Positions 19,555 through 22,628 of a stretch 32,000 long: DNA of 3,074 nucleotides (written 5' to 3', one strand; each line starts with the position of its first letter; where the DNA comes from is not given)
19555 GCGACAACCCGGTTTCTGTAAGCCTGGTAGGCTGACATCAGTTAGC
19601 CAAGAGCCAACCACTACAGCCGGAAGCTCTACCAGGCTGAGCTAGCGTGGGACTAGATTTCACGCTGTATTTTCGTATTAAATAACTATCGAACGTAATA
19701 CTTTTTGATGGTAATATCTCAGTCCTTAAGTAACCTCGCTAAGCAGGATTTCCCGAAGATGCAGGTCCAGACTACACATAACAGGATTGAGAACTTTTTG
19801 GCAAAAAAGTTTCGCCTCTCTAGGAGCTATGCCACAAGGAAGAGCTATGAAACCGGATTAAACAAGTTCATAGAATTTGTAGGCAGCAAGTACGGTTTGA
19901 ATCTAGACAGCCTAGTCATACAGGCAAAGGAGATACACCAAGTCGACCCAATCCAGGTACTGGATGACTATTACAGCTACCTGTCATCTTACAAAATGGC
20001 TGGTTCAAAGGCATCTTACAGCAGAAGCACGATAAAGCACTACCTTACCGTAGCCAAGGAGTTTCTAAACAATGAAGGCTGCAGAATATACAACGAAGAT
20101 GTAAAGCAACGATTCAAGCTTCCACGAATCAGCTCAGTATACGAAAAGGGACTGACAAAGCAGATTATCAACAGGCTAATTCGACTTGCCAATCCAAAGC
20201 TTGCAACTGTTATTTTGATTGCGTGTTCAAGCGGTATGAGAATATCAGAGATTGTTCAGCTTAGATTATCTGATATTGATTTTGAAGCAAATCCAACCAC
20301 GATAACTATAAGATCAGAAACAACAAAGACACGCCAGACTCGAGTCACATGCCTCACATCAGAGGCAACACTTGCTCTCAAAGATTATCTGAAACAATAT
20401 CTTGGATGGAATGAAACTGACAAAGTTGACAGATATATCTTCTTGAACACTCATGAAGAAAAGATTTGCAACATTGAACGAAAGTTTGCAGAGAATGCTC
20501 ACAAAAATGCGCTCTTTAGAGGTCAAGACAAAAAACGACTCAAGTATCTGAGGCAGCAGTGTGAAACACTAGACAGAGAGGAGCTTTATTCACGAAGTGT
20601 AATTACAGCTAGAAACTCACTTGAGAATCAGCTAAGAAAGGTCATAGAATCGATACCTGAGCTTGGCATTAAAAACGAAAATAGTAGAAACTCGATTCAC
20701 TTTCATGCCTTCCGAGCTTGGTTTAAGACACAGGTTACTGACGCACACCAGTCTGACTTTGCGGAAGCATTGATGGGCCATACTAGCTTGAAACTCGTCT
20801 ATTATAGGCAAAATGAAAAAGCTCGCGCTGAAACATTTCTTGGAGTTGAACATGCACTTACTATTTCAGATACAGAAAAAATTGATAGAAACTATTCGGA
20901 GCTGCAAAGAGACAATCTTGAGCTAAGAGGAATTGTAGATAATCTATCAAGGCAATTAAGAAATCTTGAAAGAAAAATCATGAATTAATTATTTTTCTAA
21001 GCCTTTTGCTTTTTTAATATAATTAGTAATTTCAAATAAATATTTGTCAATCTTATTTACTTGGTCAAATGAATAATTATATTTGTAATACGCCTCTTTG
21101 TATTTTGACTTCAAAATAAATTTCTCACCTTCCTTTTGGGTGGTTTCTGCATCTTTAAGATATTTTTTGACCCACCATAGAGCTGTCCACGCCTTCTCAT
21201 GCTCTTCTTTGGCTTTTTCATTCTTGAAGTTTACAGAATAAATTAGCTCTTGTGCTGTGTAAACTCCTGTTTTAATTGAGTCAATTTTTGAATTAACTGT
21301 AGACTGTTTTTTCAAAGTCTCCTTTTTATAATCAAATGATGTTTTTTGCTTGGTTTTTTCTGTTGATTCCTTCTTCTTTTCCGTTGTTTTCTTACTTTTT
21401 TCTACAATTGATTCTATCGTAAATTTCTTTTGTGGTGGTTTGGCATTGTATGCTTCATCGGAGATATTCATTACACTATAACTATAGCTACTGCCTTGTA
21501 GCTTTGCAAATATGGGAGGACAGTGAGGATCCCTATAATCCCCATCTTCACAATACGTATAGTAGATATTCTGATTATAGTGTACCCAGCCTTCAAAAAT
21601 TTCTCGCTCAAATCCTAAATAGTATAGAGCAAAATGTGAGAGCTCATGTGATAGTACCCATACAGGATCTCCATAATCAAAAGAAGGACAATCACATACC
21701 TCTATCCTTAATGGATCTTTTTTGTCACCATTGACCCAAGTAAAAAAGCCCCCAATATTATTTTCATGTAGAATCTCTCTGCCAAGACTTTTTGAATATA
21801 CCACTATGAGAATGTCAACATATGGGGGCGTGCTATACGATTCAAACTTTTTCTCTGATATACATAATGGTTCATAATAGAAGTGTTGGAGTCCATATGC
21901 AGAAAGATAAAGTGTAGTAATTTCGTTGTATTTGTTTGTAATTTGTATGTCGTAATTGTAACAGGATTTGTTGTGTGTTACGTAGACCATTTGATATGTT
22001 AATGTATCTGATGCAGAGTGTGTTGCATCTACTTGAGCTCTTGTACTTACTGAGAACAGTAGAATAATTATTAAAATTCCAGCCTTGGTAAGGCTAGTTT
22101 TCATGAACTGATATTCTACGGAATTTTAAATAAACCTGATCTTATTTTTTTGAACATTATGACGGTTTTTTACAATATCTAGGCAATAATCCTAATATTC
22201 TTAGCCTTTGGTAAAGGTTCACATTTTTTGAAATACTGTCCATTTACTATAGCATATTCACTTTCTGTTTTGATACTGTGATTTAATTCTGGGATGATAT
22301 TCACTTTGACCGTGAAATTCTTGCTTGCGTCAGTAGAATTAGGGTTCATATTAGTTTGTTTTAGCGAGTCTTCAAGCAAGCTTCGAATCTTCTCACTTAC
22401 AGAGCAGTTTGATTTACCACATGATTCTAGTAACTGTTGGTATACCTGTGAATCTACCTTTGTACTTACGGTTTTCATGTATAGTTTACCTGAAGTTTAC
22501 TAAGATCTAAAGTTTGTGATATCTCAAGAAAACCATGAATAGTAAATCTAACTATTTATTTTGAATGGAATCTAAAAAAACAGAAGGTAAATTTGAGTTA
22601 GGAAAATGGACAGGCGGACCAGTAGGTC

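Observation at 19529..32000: Integrase beside the 5' side of tRNA-Tyr opens a >=12 kb accessory island with no replication or virion genes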

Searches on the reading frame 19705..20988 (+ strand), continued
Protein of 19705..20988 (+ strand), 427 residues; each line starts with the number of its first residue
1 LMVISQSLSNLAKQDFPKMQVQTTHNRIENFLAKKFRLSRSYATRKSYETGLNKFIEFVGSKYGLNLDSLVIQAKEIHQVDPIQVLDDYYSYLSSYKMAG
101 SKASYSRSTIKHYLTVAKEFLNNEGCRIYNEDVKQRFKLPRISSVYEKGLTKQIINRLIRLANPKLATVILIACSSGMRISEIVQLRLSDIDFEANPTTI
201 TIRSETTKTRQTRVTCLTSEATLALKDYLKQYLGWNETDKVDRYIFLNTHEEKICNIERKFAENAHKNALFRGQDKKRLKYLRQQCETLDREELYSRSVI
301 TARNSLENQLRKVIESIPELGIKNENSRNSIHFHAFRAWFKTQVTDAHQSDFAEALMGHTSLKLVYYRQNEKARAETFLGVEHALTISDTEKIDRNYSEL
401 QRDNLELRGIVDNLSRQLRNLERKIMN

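Call 33: search_protein_families(library=ncbifam, proteins=[window:19705-20988:+], max_evalue=0.01)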
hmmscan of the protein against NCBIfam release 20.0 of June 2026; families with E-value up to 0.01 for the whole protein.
window:19705-20988:+ (427 aa): 11 families
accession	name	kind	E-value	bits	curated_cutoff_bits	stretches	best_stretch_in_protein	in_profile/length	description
NF040815.2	recomb_XerA_Arch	equivalog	4.3e-22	78.9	220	1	30-266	2-205/263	site-specific tyrosine recombinase/integron integrase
TIGR02225.1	recomb_XerD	equivalog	1.4e-12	47.6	329.6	1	40-254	13-211/290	site-specific tyrosine recombinase XerD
TIGR02224.1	recomb_XerC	equivalog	1.4e-12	47.6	335.15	1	39-267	12-229/295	tyrosine recombinase XerC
NF001399.0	PRK00283.1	subfamily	1.6e-11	44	279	1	23-271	4-234/300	tyrosine recombinase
TIGR02249.1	integrase_gron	subfamily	1e-09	38.2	265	1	150-244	102-192/315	integron integrase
NF002331.0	PRK01287.1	subfamily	1.7e-08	33.8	371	1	15-231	17-225/365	site-specific tyrosine recombinase XerC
NF003462.0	PRK05084.1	equivalog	2.4e-07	29.8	267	1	127-259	160-285/360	tyrosine recombinase XerS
NF011946.0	PRK15417.1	equivalog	0.00014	21.1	435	1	138-242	105-205/337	integron integrase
NF007371.0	PRK09871.1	subfamily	0.00015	21.3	222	1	168-251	30-108/198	tyrosine-type DNA invertase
NF007370.0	PRK09870.1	subfamily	0.00022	20.9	221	1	168-249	36-111/200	tyrosine-type DNA invertase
NF038289.1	Zn_piracy_ZnuD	exception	0.0088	14.7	950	0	292-385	471-556/685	zinc piracy TonB-dependent receptor ZnuD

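Call 35: search_dna_similar(query=window:19705-20988:+, collection=phages, mode=protein, max_rows=10)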
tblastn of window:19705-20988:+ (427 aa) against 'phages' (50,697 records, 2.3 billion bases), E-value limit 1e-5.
No match.

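Call 36: find_related_loci(query=window:19705-20988:+, collection=viral_contigs, flank=10000)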
Query window:19705-20988:+ (427 aa) in viral_contigs; peptide patterns used: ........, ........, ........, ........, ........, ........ (x = any residue, [..] = any of these).
2 stretches matched a pattern, but none encodes a relative of the query by tblastn (E <= 1e-3).

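Call 38: find_related_loci(query=A1, collection=viral_contigs, flank=10000)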
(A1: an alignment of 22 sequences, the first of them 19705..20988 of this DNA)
Query A1 (427 aa) in viral_contigs; peptide patterns used: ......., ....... (x = any residue, [..] = any of these).
31 stretches matched a pattern, but none encodes a relative of the query by tblastn (E <= 1e-3).
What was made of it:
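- No viral relatives of the integrase (calls 35, 36, 38). The integrase family is absent from 2.9 million IMG/VR contigs and from GenBank phages (calls 35, 36, 38).
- Tried and rejected: The integrase as a single sequence and as an alignment against IMG/VR, and against GenBank phages, gave no relatives (calls 35, 36, 38).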

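Call 39: find_encoding_contigs(protein=P0003, flank=10000, max_places=2)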
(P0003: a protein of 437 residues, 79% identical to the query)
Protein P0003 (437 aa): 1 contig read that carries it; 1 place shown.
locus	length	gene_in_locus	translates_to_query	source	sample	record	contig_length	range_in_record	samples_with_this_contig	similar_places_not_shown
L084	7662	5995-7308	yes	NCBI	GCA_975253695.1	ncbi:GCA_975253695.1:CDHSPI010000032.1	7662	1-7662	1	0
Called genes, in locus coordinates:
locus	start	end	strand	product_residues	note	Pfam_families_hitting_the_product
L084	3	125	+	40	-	?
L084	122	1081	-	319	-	PF08271:Zn_Ribbon_TF, PF00382:TFIIB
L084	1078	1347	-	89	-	-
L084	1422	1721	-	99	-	PF01922:SRP19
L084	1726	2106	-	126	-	PF01201:Ribosomal_S8e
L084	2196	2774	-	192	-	PF04079:SMC_ScpB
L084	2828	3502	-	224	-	PF02616:SMC_ScpA (faint)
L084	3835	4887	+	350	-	PF08240:ADH_N, PF00107:ADH_zinc_N, PF13602:ADH_zinc_N_2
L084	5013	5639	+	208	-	PF00571:CBS (weak)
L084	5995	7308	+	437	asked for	PF00589:Phage_integrase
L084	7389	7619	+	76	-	-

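Call 40: find_encoding_contigs(protein=P0019, flank=10000, max_places=2)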
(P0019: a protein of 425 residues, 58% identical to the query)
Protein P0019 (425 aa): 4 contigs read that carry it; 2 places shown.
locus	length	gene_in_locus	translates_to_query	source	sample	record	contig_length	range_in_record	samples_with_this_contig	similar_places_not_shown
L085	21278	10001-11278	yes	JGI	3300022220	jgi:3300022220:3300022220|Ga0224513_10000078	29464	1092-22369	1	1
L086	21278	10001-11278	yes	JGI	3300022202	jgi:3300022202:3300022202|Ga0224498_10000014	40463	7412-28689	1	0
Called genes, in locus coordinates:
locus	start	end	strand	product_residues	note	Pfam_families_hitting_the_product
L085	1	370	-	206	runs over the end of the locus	PF01351:RNase_HII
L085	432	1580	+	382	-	PF02005:TRM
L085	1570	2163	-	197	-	PF01728:FtsJ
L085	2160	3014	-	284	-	-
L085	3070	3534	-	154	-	-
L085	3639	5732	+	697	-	PF13175:AAA_15, PF13304:AAA_21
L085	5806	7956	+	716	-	PF13860:FlgD_ig (faint), PF18962:Por_Secre_tail (faint), PF01835:MG2 (weak)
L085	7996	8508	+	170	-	PF00156:Pribosyltran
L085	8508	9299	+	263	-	PF01048:PNP_UDP_1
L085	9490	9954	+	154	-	PF00571:CBS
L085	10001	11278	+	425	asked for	PF00589:Phage_integrase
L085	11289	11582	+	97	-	-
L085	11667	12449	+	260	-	-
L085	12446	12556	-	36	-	-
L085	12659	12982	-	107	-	-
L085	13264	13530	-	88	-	-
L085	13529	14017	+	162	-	-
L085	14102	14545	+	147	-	-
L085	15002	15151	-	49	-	-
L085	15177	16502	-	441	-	PF00326:Peptidase_S9 (faint), PF10503:Esterase_PHB (weak)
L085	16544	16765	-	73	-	-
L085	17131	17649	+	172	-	-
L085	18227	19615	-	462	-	-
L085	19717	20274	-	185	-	-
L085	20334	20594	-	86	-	-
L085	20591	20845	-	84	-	-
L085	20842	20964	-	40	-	-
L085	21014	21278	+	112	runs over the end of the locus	-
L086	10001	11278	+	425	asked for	PF00589:Phage_integrase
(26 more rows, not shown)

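Call 41: find_encoding_contigs(protein=P0084, flank=10000, max_places=2)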
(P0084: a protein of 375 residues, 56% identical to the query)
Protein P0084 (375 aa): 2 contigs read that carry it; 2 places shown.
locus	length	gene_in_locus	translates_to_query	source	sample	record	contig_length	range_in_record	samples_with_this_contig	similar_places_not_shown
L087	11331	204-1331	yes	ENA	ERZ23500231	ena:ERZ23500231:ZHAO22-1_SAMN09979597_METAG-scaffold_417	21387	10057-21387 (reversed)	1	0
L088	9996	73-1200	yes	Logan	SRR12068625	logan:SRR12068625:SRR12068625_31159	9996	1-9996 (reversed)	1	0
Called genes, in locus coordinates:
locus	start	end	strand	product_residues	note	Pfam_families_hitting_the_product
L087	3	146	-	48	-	?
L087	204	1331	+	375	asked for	PF00589:Phage_integrase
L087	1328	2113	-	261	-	PF20613:HipA_2 (faint)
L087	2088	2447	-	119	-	PF04519:Bactofilin (weak)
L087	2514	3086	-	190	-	-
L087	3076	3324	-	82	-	-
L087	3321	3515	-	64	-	-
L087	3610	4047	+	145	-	-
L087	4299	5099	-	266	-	-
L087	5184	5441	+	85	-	PF25213:HVO_A0261_N (weak)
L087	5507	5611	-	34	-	-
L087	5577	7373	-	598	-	PF02463:SMC_N, PF13175:AAA_15, PF13476:AAA_23 (weak), PF13304:AAA_21, PF20469:OLD-like_TOPRIM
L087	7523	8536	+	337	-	PF13676:TIR_2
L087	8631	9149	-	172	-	-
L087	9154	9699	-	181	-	-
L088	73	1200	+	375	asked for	PF00589:Phage_integrase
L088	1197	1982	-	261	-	PF20613:HipA_2 (faint)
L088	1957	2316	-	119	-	PF04519:Bactofilin (weak)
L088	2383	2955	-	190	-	-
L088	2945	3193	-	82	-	-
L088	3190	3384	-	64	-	-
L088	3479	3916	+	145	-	-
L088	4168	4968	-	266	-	-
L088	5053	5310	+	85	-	PF25213:HVO_A0261_N (weak)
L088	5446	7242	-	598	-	PF02463:SMC_N, PF13175:AAA_15, PF13476:AAA_23 (weak), PF13304:AAA_21, PF20469:OLD-like_TOPRIM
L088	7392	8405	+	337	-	PF13676:TIR_2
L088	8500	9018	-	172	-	-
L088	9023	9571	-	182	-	-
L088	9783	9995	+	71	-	?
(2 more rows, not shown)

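Call 85: find_encoding_contigs(protein=P0023, flank=10000, max_places=1)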
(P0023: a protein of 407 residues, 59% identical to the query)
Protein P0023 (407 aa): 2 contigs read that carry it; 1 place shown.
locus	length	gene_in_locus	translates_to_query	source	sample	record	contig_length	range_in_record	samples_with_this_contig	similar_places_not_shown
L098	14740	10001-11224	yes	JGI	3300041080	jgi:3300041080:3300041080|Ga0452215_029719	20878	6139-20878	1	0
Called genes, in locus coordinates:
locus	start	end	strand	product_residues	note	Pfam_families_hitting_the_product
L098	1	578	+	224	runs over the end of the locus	PF01269:Fibrillarin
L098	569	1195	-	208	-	PF01351:RNase_HII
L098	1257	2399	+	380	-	PF02005:TRM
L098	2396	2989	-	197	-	PF01728:FtsJ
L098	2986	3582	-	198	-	-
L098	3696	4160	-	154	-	-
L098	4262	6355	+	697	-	PF13175:AAA_15, PF13304:AAA_21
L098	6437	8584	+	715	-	PF01835:MG2 (faint)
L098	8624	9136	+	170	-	PF00156:Pribosyltran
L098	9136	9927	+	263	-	PF01048:PNP_UDP_1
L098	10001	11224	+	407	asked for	PF00589:Phage_integrase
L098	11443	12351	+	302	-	-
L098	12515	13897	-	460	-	PF00672:HAMP (faint), PF00512:HisKA, PF02518:HATPase_c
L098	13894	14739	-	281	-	?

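Call 86: find_encoding_contigs(protein=P0011, flank=10000, max_places=1)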
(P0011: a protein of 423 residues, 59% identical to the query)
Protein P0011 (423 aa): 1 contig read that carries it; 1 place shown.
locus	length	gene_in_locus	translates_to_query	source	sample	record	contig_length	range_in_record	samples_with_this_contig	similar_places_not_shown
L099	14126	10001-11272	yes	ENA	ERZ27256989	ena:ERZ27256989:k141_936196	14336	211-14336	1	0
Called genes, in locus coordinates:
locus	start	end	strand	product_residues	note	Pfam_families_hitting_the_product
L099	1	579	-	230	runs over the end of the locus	-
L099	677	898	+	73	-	-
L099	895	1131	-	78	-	PF01037:AsnC_trans_reg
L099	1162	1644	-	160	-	PF01625:PMSR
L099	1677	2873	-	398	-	PF01142:TruD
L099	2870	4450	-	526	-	PF08450:SGL (faint), PF24684:Vgb_lyase, PF01436:NHL (faint), PF07494:Reg_prop (faint)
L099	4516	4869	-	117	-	PF01981:PTH2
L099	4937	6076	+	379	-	PF01266:DAO (weak), PF01494:FAD_binding_3 (weak), PF03486:HI0933_like (faint), PF05834:Lycopene_cycl (faint), PF07992:Pyr_redox_2 (faint)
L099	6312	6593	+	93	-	PF00736:EF1_GNE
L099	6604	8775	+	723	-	PF02359:CDC48_N, PF02933:CDC48_2, PF00004:AAA, PF05496:RuvB_N, PF07724:AAA_2 (weak), PF17862:AAA_lid_3, PF00004:AAA, PF17862:AAA_lid_3, +21 more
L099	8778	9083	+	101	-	-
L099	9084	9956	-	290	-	PF01040:UbiA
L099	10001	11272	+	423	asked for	PF00589:Phage_integrase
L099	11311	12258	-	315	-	PF00702:Hydrolase (weak), PF05116:S6PP (faint), PF08282:Hydrolase_3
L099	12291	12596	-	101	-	-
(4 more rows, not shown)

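Call 87: find_encoding_contigs(protein=P0043, flank=10000, max_places=1)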
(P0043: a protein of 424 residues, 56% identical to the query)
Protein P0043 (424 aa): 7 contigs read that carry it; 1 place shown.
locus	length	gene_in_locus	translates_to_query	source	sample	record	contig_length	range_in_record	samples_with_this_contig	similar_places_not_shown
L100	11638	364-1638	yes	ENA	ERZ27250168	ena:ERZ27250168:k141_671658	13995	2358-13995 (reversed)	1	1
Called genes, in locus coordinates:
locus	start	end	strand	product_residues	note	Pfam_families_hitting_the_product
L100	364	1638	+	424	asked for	PF00589:Phage_integrase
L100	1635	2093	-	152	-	-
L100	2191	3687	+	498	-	PF12706:Lactamase_B_2 (weak), PF07521:RMMBL (weak)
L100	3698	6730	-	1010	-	PF01878:EVE (weak), PF03235:GmrSD_N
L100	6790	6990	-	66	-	-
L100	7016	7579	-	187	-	-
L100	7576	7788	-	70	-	-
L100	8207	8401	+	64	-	-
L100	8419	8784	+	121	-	-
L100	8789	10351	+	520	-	-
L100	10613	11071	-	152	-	PF06271:RDD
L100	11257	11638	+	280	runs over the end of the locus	PF08241:Methyltransf_11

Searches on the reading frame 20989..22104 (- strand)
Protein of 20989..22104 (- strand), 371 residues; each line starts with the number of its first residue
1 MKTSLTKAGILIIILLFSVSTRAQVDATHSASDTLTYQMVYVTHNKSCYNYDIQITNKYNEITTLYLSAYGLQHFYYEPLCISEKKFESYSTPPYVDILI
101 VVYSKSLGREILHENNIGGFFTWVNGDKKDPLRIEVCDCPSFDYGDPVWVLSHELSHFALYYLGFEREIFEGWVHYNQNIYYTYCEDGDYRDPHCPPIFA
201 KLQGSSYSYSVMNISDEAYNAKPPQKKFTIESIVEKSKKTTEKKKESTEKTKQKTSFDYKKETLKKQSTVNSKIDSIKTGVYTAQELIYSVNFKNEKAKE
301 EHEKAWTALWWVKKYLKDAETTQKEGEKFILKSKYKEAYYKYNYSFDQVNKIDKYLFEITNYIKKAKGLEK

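Call 8: search_protein_families(library=pfam, proteins=[window:20989-22104:-], max_evalue=0.1)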
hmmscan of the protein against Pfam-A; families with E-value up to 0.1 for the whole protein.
window:20989-22104:- (371 aa): 1 family
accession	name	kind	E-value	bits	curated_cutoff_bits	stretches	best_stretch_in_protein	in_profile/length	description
PF21256.2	TetR_C_5-like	-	0.026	15.1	27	1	220-267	19-65/127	Tetracyclin repressor-like, C-terminal domain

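Call 32: search_protein_families(library=phrogs, proteins=[window:20989-22104:-], max_evalue=0.01)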
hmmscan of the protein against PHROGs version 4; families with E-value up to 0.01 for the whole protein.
window:20989-22104:- (371 aa): 0 families

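Call 33: search_protein_families(library=ncbifam, proteins=[window:20989-22104:-], max_evalue=0.01)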
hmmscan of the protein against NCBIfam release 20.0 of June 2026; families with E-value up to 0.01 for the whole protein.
window:20989-22104:- (371 aa): 0 families

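Call 34: search_protein_families(library=padloc, proteins=[window:20989-22104:-], max_evalue=0.01)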
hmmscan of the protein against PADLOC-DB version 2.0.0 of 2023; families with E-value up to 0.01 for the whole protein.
window:20989-22104:- (371 aa): 0 families
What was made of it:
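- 20989..22104 (-): p371: secreted protein with a signal peptide and an HELSH (HExxH) motif, a putative metalloprotease. Cargo. No family hit (calls 8, 32-34).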

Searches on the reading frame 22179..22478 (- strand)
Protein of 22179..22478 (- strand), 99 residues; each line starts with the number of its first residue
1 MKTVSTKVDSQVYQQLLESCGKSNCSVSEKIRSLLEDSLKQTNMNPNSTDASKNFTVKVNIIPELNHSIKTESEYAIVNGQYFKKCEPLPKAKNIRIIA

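Call 8: search_protein_families(library=pfam, proteins=[window:22179-22478:-], max_evalue=0.1)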
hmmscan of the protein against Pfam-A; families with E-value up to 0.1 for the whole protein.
window:22179-22478:- (99 aa): 0 families

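Call 32: search_protein_families(library=phrogs, proteins=[window:22179-22478:-], max_evalue=0.01)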
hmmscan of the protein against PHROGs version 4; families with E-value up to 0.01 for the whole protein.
window:22179-22478:- (99 aa): 3 families
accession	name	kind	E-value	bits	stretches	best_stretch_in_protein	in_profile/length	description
phrog_11115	-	unknown function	0.00057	21.2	0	4-35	55-86/90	-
phrog_7325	-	transcription regulation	0.0021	19.2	1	1-69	56-124/151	CopG-like transcriptional repressor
phrog_228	-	transcription regulation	0.0047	17.7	1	3-59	12-69/251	Arc-like repressor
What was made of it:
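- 22179..22478 (-): p99: RHH/CopG-like small DNA-binding protein. Weak PHROG CopG/Arc hits (call 32).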

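Call 33: search_protein_families(library=ncbifam, proteins=[window:22179-22478:-], max_evalue=0.01)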
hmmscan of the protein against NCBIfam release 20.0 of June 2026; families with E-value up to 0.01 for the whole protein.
window:22179-22478:- (99 aa): 2 families
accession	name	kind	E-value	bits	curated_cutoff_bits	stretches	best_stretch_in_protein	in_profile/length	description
NF053755.1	MsvR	equivalog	0.0016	18.1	220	1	12-80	28-95/236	transcriptional factor MsvR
NF008671.0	PRK11675.1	equivalog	0.0059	17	62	0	1-43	50-92/95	LexA regulated protein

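Call 34: search_protein_families(library=padloc, proteins=[window:22179-22478:-], max_evalue=0.01)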
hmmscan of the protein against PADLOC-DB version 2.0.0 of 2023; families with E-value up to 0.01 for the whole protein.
window:22179-22478:- (99 aa): 0 families
